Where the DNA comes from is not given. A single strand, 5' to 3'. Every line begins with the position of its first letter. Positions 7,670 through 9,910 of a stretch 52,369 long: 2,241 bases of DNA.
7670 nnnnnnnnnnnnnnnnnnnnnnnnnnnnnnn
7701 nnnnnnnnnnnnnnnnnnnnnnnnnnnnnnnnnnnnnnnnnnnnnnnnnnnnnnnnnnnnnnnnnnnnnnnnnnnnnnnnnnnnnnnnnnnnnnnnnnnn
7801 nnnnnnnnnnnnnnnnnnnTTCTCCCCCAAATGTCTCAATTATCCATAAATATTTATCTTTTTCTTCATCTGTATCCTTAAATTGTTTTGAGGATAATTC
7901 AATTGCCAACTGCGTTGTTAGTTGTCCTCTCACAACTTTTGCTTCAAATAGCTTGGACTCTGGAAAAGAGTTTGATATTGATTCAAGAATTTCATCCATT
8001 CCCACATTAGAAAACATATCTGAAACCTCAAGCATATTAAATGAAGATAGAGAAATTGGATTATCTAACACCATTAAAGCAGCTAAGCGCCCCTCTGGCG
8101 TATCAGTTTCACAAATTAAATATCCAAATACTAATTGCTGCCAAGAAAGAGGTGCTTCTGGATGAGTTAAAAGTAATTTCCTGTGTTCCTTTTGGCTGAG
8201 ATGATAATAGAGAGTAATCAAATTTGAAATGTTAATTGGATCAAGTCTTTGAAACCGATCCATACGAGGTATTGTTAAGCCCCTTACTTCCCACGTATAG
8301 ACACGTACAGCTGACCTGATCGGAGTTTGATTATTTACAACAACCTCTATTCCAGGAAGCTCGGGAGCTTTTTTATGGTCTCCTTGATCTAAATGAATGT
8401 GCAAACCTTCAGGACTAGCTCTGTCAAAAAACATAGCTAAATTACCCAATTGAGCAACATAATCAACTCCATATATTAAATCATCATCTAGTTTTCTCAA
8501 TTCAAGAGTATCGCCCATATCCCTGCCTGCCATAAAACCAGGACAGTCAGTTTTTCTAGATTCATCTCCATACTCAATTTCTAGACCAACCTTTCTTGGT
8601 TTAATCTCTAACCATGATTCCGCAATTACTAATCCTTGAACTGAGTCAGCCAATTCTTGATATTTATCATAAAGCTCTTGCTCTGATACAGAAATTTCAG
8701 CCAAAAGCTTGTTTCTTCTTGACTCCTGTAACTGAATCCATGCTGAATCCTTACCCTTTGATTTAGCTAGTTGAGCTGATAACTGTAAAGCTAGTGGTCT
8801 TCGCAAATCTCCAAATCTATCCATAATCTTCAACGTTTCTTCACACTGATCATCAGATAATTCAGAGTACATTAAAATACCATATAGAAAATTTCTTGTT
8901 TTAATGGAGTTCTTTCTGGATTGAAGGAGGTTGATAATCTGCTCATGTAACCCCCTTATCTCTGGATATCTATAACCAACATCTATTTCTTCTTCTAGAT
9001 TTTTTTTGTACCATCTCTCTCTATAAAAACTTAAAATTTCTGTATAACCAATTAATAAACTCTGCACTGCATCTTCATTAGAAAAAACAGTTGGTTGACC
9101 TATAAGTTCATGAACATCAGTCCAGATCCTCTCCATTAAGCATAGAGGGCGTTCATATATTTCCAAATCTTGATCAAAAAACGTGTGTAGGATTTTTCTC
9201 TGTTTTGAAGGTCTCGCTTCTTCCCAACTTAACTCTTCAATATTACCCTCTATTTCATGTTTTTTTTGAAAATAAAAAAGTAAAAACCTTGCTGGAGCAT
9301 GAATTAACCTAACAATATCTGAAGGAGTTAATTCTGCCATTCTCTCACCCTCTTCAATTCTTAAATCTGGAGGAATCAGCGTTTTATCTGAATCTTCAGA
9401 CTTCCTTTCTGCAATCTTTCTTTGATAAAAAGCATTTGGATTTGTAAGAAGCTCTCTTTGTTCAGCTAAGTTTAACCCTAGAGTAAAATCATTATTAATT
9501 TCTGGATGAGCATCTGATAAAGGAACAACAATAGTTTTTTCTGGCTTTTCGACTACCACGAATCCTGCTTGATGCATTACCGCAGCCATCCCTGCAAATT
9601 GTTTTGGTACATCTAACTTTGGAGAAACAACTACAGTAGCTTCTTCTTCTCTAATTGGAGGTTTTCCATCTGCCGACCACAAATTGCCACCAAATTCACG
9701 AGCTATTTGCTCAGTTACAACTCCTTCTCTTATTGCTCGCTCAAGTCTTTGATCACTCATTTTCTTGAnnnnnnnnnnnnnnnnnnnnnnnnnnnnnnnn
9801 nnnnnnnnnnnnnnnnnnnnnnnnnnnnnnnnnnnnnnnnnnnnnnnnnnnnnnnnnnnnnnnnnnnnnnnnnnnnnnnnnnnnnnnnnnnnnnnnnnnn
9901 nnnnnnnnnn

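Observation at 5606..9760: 1384-aa giant: minimal amidoligase-like catalytic domain fused to a HEAT-like solenoid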

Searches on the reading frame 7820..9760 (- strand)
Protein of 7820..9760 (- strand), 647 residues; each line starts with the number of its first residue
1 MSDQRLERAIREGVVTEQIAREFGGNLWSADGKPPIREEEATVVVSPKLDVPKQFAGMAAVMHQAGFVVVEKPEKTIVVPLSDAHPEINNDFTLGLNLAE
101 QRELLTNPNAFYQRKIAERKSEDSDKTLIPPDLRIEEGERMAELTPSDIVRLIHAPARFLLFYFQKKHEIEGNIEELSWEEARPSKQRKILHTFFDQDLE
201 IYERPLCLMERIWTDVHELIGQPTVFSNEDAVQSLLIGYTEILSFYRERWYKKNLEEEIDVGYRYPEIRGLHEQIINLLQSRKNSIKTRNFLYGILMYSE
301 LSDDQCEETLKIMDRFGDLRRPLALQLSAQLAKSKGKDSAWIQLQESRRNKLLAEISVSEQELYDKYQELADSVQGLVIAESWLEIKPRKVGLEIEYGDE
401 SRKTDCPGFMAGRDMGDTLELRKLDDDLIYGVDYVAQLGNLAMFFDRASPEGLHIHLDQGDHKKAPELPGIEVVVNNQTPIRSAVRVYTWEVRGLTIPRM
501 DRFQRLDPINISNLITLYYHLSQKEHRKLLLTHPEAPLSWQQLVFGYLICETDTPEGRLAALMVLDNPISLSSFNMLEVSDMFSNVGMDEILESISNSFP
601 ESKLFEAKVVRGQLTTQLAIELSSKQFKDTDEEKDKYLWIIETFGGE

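Call 12: search_solved_structures(query=A2, max_evalue=10, show_alignments=3)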
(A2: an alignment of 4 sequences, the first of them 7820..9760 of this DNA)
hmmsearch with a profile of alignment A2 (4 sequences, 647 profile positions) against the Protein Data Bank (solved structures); distinct sequences matched with E-value up to 10: 5.
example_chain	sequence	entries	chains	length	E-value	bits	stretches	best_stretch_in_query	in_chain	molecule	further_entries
5mp2_A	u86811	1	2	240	0.8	11.4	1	21-90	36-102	Type II secretion system protein D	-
5ngi_A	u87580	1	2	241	0.81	11.4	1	21-90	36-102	Type II secretion system protein D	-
4e9j_A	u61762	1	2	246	0.84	11.4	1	21-90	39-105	General secretion pathway protein D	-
4ec5_A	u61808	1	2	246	0.84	11.4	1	21-90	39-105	General secretion pathway protein D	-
6uz7_Br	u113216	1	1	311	2.1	10.1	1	217-277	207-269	60S acidic ribosomal protein P0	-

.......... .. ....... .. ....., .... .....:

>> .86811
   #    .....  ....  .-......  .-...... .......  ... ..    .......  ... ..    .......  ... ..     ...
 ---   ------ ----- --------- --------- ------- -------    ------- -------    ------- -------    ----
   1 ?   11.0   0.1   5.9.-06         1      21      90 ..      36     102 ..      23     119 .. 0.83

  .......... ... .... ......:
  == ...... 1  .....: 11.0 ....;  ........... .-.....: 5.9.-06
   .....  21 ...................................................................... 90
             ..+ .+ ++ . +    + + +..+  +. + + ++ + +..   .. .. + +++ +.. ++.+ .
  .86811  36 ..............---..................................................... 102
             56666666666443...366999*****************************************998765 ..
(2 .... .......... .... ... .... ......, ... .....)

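Call 21: search_protein_representatives(alignment_id=A2)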
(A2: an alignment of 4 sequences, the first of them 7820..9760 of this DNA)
Query: 4 sequences, 647 profile positions. Proteins with E-value up to 0.001 (for the whole library): 70; up to 1e-10: 58; up to 1e-30: 16. The best 70 are listed.
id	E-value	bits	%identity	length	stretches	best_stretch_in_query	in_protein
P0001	0.0e+00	1379.6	-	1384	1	1-647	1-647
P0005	1.3e-70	255.3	-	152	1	27-178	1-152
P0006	1.9e-48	182.1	-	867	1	187-599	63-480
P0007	6.5e-45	170.4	-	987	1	258-591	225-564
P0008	1.4e-43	166.0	-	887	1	195-579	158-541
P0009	1.5e-39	152.6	-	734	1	255-635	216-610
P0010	3.5e-37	144.8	-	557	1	262-604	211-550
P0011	1.6e-36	142.7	-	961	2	265-397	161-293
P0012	5.9e-36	140.8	-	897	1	265-605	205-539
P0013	8.9e-36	140.2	-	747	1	284-588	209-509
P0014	1.5e-35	139.4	-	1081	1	266-595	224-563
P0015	2.7e-35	138.6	-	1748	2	263-465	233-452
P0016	9.4e-35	136.8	-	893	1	253-598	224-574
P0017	2.0e-33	132.4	-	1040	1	263-600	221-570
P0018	2.0e-31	125.8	-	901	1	265-588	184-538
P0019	6.4e-31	124.1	-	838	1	256-577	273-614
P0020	1.4e-30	123.0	-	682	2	427-599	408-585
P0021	5.7e-30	121.0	-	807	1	223-585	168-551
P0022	4.5e-29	118.0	-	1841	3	119-600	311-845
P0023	5.0e-29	117.9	-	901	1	264-585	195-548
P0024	7.1e-29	117.4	-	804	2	419-583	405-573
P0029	3.1e-26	108.7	-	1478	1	278-593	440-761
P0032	7.4e-26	107.4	-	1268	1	266-600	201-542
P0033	8.8e-26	107.2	-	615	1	262-593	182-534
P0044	1.6e-21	93.1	-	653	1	266-573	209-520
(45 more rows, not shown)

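Call 23: predict_structure(alignment_id=A2)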
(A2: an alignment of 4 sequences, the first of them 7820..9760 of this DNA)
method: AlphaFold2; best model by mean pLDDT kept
length: 647 residues; sequences in the alignment: 4
mean_pLDDT: 39.8   pTM: 0.31
mean pLDDT of the five models: 39.8, 39.6, 38.1, 38.0, 37.2
residues with pLDDT >= 90: 0; 70-90: 32; 50-70: 124; < 50: 491
segments of 3 or more residues with pLDDT < 50: 1-87, 126-162, 169-207, 244-270, 362-364, 366-630, 632-647
pLDDT, mean of each block of 10 residues (from residue 1): 32 35 29 30 24 33 28 27 45 58 55 69 52 29 32 39 49 33 28 27 38 58 52 54 44 31 34 66 54 54 78 71 58 71 70 52 47 37 28 23 27 28 26 27 27 34 37 39 32 27 27 28 25 29 27 30 30 35 36 38 33 42 47 47 35
secondary structure, 60 per line:
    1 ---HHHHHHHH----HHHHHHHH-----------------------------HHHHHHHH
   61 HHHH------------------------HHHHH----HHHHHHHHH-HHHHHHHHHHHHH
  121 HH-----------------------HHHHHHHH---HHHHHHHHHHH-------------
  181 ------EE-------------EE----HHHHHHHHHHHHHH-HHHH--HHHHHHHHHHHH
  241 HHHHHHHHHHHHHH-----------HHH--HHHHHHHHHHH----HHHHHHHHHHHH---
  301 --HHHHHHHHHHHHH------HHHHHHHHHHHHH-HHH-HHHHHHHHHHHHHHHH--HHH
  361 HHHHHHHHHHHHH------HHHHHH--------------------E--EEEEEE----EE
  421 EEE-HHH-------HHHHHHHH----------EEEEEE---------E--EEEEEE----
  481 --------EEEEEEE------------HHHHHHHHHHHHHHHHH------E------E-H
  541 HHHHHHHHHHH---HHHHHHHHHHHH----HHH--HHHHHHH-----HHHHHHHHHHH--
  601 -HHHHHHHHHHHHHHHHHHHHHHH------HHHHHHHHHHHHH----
elements in order: H4-11 H16-23 H53-64 H89-93 H98-106 H108-122 H146-153 H157-167 H208-221 H223-226 H229-254 H271-281 H286-297 H303-315 H322-334 H340-355 H358-373 H380-385 E409-414 E419-423 H435-442 E453-458 E471-476 E489-495 H508-524 H540-551 H555-566 H576-582 H588-598 H602-624 H631-643

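Call 49: list_cluster_members(proteins=[P0006, P0007, P0008, P0009, P0010, P0012, P0014, P0015, P0022, P0029])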
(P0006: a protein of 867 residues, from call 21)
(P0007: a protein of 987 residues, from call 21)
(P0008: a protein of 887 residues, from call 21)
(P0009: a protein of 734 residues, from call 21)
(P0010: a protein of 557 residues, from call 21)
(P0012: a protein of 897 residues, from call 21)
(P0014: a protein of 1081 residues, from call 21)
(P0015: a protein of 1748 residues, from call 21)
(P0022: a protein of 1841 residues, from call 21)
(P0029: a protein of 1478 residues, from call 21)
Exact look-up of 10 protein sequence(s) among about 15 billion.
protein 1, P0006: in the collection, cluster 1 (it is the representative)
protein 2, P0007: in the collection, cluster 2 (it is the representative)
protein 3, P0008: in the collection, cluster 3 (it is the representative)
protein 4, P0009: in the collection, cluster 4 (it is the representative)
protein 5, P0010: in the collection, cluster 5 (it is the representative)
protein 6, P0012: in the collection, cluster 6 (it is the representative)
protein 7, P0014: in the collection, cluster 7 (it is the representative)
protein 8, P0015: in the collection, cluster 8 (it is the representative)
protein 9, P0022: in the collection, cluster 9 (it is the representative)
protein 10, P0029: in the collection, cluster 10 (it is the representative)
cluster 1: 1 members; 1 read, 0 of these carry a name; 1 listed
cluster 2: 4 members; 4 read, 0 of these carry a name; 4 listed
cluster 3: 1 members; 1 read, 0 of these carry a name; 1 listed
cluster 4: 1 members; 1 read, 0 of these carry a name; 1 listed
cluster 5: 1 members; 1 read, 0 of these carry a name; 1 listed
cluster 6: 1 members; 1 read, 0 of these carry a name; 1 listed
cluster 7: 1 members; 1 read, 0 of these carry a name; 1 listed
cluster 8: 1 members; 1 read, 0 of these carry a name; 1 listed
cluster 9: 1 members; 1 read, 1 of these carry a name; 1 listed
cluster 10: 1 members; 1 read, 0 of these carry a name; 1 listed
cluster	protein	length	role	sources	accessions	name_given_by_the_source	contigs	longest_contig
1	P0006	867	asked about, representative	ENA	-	-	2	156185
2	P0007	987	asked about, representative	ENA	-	-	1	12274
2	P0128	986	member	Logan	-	-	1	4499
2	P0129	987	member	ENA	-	-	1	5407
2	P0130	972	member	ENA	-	-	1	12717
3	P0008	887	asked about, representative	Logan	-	-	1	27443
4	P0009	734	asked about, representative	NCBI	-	-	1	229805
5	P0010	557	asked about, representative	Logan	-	-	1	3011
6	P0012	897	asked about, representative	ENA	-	-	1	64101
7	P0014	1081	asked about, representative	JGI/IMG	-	-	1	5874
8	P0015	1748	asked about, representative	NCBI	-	-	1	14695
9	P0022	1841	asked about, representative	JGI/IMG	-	hypothetical protein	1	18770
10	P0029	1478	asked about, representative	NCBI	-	-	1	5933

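Call 54: find_related_loci(query=A2, collection=genome_contigs, flank=8000)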
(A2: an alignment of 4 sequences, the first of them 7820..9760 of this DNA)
Query A2 (647 aa) in genome_contigs; peptide patterns used: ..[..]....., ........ (x = any residue, [..] = any of these).
238 stretches matched a pattern, but none encodes a relative of the query by tblastn (E <= 1e-3).

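Call 68: search_protein_families(library=pfam, proteins=[P0006, P0008, P0007, P0009, P0015, P0022, P0029, P0032], max_evalue=0.01)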
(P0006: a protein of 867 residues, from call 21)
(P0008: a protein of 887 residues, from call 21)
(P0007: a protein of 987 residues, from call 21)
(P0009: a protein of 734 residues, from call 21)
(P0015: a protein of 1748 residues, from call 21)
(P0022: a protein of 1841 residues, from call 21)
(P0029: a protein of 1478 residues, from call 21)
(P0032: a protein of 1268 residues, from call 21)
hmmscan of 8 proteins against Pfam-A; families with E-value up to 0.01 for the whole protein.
P0006 (867 aa): 0 families

P0008 (887 aa): 0 families

P0007 (987 aa): 0 families

P0009 (734 aa): 2 families
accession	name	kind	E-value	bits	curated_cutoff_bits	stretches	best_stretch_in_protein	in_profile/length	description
PF13646.12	HEAT_2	-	0.00027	21.6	27.7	0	661-704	6-50/88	HEAT repeats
PF23731.1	ARM_ECM29_C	-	0.0018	19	27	0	544-675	101-235/241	ECM29, C-terminal ARM-like repeats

P0015 (1748 aa): 0 families

P0022 (1841 aa): 0 families

P0029 (1478 aa): 2 families
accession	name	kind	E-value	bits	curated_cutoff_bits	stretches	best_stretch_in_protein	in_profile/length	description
PF01909.29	NTP_transf_2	-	0.0025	18.6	21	1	1175-1225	6-54/93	Nucleotidyltransferase domain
PF18765.7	Polbeta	-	0.005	17.4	26.9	0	1185-1228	15-56/93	Polymerase beta, Nucleotidyltransferase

P0032 (1268 aa): 2 families
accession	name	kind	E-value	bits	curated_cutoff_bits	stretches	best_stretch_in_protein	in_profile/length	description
PF12717.13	Cnd1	-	0.0022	18.5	26.4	0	676-731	23-78/162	non-SMC mitotic condensation complex subunit 1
PF18745.7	SNAD2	-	0.0096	16.2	25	0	832-904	30-98/200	Secreted Novel AID/APOBEC-like Deaminase 2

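Call 87: find_encoding_contigs(protein=P0006, flank=10000, max_places=2)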
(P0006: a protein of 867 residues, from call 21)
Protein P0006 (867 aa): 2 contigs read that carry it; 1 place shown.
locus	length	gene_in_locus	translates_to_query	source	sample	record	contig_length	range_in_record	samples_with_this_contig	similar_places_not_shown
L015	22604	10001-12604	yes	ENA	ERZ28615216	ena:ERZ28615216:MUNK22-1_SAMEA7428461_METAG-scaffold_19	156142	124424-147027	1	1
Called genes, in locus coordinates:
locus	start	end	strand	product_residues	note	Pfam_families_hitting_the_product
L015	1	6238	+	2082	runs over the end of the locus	PF03109:ABC1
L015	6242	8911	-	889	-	-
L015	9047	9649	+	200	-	PF00081:Sod_Fe_N, PF02777:Sod_Fe_C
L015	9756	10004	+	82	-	-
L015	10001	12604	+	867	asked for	-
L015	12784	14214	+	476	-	-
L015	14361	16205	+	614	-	-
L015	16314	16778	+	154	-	-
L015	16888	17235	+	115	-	PF01250:Ribosomal_S6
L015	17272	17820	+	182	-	PF00436:SSB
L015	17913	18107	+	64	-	PF01084:Ribosomal_S18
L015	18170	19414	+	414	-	PF22694:CtpB_N-like, PF00595:PDZ, PF13180:PDZ_2 (weak), PF17820:PDZ_6, PF03572:Peptidase_S41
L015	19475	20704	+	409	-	PF00089:Trypsin, PF10459:Peptidase_S46 (faint), PF13365:Trypsin_2, PF13180:PDZ_2, PF17820:PDZ_6 (weak)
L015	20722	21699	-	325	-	PF03462:PCRF, PF00472:RF-1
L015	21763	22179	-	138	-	PF01197:Ribosomal_L31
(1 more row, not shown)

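Call 88: find_encoding_contigs(protein=P0009, flank=10000, max_places=2)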
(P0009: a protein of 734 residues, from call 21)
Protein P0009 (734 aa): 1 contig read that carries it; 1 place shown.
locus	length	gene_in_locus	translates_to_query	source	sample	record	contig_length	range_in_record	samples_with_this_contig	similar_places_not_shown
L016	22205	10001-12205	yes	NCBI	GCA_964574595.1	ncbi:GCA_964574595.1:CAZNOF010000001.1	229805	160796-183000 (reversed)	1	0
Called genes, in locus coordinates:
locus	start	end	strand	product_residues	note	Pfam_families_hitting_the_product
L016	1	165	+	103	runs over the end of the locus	PF00829:Ribosomal_L21p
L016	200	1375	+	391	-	PF01170:UPF0020 (weak)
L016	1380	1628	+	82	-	PF01016:Ribosomal_L27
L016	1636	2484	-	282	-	PF02195:ParB_N, PF17762:HTH_ParB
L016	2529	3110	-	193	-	PF10502:Peptidase_S26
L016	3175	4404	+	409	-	PF01943:Polysacc_synt, PF13440:Polysacc_synt_3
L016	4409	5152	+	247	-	PF00535:Glycos_transf_2 (weak)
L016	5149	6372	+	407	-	-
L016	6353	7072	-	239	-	PF17936:Big_6 (faint), PF19077:Big_13 (faint), PF09136:Glucodextran_B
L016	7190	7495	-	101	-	-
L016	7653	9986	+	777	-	-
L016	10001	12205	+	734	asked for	-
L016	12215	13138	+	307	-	PF01135:PCMT, PF13649:Methyltransf_25 (weak)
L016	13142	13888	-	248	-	-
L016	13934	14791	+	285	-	-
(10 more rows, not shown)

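Call 95: search_protein_families(library=phrogs, proteins=[P0006, P0009, P0010, P0012, P0013, P0016, P0033, P0044, P0021], max_evalue=1)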
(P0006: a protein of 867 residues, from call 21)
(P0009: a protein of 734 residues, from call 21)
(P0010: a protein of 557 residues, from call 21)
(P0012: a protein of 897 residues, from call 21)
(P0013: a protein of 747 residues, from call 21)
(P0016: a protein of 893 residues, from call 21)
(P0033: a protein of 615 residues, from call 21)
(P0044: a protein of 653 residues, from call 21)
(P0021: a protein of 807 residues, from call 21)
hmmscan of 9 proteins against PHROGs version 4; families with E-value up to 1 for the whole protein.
P0006 (867 aa): 0 families

P0009 (734 aa): 2 families
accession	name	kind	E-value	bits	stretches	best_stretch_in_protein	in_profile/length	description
phrog_23665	-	unknown function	0.097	13.9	0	387-416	18-49/69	-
phrog_26683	-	unknown function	0.18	12.9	0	614-663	89-137/152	-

P0010 (557 aa): 0 families

P0012 (897 aa): 17 families
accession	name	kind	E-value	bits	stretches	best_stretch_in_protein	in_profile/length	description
phrog_6838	-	unknown function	4.6e-08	33.8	0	643-662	22-41/47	-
phrog_29258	-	unknown function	1.1e-07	33.1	0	553-587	63-97/113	-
phrog_14588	-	unknown function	5.2e-06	27.6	0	613-633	45-65/71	-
phrog_4783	-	unknown function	6.1e-06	27.3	0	814-840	93-119/189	-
phrog_28537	-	unknown function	9.5e-06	26.7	0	436-486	39-89/113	-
phrog_31634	-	unknown function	1.1e-05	26.5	0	566-595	30-59/61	-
phrog_35228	-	unknown function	0.00011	23.3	0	630-644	6-20/53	-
phrog_13786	-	transcription regulation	0.00025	21.9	0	621-635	38-52/68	transcriptional regulator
phrog_33643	-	unknown function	0.00033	21.8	0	552-596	17-61/146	-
phrog_27258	-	unknown function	0.026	16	0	534-594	12-67/94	-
phrog_30987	-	unknown function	0.031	15.7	0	555-588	23-56/80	-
phrog_7271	-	unknown function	0.059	14.4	0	106-158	6-60/63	-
phrog_18223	-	unknown function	0.091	13.6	0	732-768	3-39/158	-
phrog_16648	-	unknown function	0.16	12.8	1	439-482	77-120/153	-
phrog_10262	-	unknown function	0.18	13.1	0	855-875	28-48/74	-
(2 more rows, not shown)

P0013 (747 aa): 1 family
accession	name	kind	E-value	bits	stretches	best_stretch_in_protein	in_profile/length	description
phrog_5823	-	transcription regulation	0.34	11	1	164-216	107-157/404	transcriptional regulator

P0016 (893 aa): 1 family
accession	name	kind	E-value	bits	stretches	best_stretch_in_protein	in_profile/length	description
phrog_25887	-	unknown function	0.32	12.7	1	6-35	26-56/56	-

P0033 (615 aa): 0 families

P0044 (653 aa): 0 families

P0021 (807 aa): 1 family
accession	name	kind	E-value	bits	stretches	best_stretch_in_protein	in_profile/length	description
phrog_6830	-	unknown function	0.067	13.9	1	281-323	152-194/241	-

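Call 96: search_protein_families(library=padloc, proteins=[P0006, P0009, P0010, P0012, P0013, P0016, P0033, P0044, P0021], max_evalue=1)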
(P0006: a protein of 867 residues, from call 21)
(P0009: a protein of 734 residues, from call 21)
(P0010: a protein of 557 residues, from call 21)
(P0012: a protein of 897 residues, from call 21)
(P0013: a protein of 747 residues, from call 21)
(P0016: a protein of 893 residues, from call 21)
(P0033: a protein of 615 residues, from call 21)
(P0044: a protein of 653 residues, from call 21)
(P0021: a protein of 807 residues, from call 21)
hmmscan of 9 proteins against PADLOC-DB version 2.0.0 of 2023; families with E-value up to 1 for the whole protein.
P0006 (867 aa): 0 families

P0009 (734 aa): 0 families

P0010 (557 aa): 0 families

P0012 (897 aa): 5 families
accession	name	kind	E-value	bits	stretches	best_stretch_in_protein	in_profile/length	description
PDLC02919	HEAT-ARM_XIII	-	2.8e-16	56.2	5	564-708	1817-1957/1972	-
PDLC03759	RT_UG21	-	1.4e-08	31.9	5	547-629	375-458/503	DRT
PDLC03771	RT_UG32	-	9e-08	29.2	3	776-841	411-475/521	DRT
PDLC03761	RT_UG23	-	0.00084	16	0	788-833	401-445/489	DRT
PDLC03550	REase_II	-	0.0072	14.2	0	796-825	128-157/160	Type II restriction enzyme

P0013 (747 aa): 0 families

P0016 (893 aa): 0 families

P0033 (615 aa): 0 families

P0044 (653 aa): 0 families

P0021 (807 aa): 0 families

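Call 109: find_encoding_contigs(protein=P0008, flank=10000, max_places=1)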
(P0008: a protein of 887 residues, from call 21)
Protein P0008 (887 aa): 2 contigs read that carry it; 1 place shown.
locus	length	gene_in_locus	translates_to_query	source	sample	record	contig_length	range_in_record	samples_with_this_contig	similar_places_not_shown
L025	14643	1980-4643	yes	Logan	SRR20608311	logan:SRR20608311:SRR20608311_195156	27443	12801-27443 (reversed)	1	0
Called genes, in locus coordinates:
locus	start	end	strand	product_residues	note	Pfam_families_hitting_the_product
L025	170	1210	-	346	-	PF00551:Formyl_trans_N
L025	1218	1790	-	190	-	PF01327:Pep_deformylase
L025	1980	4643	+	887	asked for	-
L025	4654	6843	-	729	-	PF04932:Wzy_C, PF23914:TPR_CcmH_CycH (faint), PF00515:TPR_1 (faint), PF07719:TPR_2 (faint), PF13371:TPR_9 (faint), PF13414:TPR_11 (weak), PF13432:TPR_16 (weak), PF14559:TPR_19 (weak)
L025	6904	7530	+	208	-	-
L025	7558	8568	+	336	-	PF00022:Actin (weak), PF06723:MreB_Mbl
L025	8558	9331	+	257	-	PF04085:MreC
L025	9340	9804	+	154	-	-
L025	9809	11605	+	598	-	PF03717:PBP_dimer, PF00905:Transpeptidase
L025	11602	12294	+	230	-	-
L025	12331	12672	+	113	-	-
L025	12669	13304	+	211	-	-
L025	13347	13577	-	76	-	-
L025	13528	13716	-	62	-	-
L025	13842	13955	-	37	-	-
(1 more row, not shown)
